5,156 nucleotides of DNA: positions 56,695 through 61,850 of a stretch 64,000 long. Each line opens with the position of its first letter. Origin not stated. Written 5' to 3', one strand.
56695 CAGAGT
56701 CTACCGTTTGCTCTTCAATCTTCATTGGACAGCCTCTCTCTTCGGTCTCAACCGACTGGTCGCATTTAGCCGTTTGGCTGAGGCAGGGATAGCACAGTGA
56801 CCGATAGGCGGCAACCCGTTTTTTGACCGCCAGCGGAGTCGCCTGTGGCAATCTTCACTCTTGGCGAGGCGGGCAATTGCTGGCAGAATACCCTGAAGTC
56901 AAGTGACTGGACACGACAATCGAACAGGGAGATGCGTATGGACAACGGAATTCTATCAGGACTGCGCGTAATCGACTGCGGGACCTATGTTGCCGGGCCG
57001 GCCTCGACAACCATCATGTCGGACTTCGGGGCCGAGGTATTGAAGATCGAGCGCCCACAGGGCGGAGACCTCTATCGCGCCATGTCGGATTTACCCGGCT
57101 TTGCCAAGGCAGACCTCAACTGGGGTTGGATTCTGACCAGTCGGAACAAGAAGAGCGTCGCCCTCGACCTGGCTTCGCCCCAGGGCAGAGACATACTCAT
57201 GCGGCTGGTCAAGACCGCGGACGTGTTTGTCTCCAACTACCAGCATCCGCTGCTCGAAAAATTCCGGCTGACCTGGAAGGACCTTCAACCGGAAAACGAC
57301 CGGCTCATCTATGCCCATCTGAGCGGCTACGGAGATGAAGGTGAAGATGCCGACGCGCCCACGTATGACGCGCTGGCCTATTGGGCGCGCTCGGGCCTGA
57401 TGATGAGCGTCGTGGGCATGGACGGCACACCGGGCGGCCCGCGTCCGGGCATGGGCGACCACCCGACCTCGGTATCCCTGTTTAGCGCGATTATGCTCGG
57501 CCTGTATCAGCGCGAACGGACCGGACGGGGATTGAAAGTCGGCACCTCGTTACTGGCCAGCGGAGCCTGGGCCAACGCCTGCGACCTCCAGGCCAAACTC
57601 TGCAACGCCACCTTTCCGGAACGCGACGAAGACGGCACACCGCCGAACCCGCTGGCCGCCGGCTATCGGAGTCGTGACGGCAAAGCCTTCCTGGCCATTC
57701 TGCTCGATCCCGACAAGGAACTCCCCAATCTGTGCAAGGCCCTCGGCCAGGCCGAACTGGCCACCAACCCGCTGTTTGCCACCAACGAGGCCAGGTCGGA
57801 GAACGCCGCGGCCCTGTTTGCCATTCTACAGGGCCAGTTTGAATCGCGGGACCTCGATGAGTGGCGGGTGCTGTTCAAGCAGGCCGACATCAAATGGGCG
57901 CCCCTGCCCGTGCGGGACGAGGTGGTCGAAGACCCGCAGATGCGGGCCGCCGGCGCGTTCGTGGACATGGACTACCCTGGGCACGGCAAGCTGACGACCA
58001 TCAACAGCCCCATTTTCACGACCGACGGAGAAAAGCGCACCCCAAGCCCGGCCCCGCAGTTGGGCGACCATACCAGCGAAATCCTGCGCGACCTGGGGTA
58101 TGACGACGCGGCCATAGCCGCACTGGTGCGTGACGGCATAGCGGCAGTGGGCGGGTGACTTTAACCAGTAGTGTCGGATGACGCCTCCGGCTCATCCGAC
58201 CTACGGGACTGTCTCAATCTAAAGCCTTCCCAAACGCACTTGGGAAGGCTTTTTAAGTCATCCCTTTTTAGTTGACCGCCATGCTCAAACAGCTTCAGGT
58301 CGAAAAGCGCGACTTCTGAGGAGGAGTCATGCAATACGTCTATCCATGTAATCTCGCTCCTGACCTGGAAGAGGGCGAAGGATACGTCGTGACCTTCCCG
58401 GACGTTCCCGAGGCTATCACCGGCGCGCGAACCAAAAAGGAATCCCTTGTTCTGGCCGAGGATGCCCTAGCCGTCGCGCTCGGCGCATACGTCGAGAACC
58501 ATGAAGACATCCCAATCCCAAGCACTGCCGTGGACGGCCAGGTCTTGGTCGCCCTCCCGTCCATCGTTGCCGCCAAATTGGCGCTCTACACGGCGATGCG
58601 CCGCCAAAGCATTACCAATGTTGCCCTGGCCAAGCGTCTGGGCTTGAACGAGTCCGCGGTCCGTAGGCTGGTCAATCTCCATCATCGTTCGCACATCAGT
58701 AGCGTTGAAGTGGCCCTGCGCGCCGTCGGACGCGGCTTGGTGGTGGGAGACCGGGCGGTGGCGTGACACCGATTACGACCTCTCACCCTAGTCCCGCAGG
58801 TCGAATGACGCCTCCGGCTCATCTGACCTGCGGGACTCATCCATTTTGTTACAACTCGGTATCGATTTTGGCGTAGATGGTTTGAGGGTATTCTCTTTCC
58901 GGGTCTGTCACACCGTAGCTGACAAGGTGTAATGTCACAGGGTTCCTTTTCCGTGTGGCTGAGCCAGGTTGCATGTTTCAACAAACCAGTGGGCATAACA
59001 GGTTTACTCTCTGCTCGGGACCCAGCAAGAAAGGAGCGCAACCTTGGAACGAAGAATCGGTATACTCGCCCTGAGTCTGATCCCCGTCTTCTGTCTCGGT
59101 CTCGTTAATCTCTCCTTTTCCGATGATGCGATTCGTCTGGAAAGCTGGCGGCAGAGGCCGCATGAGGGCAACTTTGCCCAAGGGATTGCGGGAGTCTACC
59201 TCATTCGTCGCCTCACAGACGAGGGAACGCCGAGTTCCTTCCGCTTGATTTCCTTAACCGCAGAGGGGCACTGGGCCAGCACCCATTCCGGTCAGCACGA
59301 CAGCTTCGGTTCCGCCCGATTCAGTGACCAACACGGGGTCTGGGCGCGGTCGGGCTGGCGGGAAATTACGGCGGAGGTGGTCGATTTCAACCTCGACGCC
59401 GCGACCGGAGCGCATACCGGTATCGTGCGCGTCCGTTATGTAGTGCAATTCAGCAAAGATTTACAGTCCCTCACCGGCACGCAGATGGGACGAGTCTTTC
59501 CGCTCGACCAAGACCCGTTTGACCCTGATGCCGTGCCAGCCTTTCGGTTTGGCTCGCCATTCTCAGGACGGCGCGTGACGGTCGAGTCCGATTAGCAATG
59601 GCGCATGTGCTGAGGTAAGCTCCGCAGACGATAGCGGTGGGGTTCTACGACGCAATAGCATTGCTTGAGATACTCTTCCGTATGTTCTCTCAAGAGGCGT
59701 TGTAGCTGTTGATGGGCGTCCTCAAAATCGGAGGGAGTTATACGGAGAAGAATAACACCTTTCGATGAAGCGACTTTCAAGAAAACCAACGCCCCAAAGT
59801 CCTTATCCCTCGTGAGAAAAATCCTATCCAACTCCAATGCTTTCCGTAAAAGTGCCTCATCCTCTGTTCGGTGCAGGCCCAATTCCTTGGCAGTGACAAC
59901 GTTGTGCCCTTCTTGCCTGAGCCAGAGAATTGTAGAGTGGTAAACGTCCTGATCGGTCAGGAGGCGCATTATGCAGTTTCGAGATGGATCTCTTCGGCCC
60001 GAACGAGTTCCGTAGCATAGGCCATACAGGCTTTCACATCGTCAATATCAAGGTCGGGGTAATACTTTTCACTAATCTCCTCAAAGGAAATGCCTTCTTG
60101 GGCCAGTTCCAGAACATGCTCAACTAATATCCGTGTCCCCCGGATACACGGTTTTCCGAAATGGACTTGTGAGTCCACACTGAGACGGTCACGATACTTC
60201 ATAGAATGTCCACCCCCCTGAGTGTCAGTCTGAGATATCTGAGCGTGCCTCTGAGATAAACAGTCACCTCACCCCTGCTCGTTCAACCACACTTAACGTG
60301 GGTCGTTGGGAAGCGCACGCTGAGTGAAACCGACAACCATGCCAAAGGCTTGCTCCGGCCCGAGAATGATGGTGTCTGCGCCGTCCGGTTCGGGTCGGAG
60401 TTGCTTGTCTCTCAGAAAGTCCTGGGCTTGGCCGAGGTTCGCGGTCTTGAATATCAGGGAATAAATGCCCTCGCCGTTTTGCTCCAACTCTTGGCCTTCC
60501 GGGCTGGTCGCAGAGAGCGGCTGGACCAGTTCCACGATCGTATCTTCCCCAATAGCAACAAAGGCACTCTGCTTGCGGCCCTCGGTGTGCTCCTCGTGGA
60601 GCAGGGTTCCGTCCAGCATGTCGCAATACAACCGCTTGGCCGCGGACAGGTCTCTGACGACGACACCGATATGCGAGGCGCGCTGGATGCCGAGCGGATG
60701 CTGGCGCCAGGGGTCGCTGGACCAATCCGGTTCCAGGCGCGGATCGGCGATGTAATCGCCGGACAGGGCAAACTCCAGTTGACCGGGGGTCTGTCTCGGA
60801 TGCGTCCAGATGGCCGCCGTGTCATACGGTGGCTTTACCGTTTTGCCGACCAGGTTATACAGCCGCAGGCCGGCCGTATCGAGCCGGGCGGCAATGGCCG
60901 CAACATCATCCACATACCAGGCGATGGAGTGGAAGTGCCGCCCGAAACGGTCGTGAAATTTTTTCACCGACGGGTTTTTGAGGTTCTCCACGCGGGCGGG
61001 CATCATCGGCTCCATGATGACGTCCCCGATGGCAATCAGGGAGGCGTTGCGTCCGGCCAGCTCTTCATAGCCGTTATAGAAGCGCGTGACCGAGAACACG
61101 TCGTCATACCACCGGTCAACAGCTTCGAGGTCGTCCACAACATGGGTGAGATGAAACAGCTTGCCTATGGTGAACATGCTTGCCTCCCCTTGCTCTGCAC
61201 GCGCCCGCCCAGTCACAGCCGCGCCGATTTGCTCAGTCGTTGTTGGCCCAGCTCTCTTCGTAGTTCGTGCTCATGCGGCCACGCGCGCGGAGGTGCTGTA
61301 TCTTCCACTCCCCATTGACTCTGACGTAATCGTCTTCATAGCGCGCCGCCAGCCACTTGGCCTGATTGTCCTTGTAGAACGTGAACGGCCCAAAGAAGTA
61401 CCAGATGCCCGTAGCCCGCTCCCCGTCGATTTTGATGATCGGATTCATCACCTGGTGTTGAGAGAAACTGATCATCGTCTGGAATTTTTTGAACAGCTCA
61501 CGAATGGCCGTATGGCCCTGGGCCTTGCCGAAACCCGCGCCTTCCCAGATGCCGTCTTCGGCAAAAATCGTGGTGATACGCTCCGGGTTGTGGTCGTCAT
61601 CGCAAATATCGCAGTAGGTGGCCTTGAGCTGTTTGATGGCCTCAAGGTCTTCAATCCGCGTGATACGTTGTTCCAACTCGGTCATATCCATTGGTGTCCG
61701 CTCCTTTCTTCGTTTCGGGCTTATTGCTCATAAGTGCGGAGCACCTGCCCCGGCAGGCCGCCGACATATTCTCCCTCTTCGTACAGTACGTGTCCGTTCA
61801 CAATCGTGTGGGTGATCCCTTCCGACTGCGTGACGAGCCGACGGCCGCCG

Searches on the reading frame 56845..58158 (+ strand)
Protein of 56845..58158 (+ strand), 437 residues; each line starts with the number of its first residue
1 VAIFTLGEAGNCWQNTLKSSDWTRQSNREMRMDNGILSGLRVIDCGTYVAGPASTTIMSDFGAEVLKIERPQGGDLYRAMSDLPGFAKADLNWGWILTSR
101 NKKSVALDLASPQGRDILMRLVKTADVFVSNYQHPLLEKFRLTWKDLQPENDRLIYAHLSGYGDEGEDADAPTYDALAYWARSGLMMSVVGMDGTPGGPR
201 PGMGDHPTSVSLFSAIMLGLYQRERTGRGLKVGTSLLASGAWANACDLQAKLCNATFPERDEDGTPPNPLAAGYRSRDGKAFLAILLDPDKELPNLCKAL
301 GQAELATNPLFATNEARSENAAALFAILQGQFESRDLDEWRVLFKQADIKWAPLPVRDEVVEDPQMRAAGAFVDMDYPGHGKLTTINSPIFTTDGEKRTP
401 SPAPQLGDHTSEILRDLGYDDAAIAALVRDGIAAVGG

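Call 78: search_protein_families(library=pfam, proteins=[window:56845-58158:+], max_evalue=0.001)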
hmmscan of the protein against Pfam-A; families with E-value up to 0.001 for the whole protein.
window:56845-58158:+ (437 aa): 1 family
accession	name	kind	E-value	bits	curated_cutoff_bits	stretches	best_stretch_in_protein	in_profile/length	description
PF02515.22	CoA_transf_3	-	4.8e-93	312.6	23.3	1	37-410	1-366/366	CoA-transferase family III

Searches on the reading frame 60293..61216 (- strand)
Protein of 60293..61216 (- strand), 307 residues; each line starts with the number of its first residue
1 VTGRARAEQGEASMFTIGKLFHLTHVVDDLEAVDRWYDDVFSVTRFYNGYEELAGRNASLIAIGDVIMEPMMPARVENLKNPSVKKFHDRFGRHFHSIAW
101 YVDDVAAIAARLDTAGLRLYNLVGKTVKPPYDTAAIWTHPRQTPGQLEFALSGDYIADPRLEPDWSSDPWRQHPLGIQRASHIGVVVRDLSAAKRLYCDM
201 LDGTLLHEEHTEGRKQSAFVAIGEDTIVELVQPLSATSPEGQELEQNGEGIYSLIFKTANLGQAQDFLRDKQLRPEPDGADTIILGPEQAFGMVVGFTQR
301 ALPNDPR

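Call 78: search_protein_families(library=pfam, proteins=[window:60293-61216:-], max_evalue=0.001)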
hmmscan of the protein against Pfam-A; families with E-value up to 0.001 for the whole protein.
window:60293-61216:- (307 aa): 3 families
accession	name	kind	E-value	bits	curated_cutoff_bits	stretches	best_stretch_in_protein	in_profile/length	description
PF13669.12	Glyoxalase_4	-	9.1e-16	58.5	27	2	182-275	2-93/109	Glyoxalase/Bleomycin resistance protein/Dioxygenase superfamily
PF00903.31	Glyoxalase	-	5.1e-15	56.4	20.6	1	181-274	3-94/121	Glyoxalase/Bleomycin resistance protein/Dioxygenase superfamily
PF13468.12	Glyoxalase_3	-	1.7e-09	38.4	25.1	1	22-129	3-108/176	Glyoxalase-like domain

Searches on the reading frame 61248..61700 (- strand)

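Call 78: search_protein_families(library=pfam, proteins=[window:61248-61700:-], max_evalue=0.001)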
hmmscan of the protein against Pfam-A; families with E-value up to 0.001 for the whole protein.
window:61248-61700:- (151 aa): 2 families
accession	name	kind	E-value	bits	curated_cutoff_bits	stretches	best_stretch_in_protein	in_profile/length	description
PF13577.12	SnoaL_4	-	2.2e-27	96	24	1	15-138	2-126/126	SnoaL-like domain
PF12680.13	SnoaL_2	-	2.3e-06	28.6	27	1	35-103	9-74/102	SnoaL-like domain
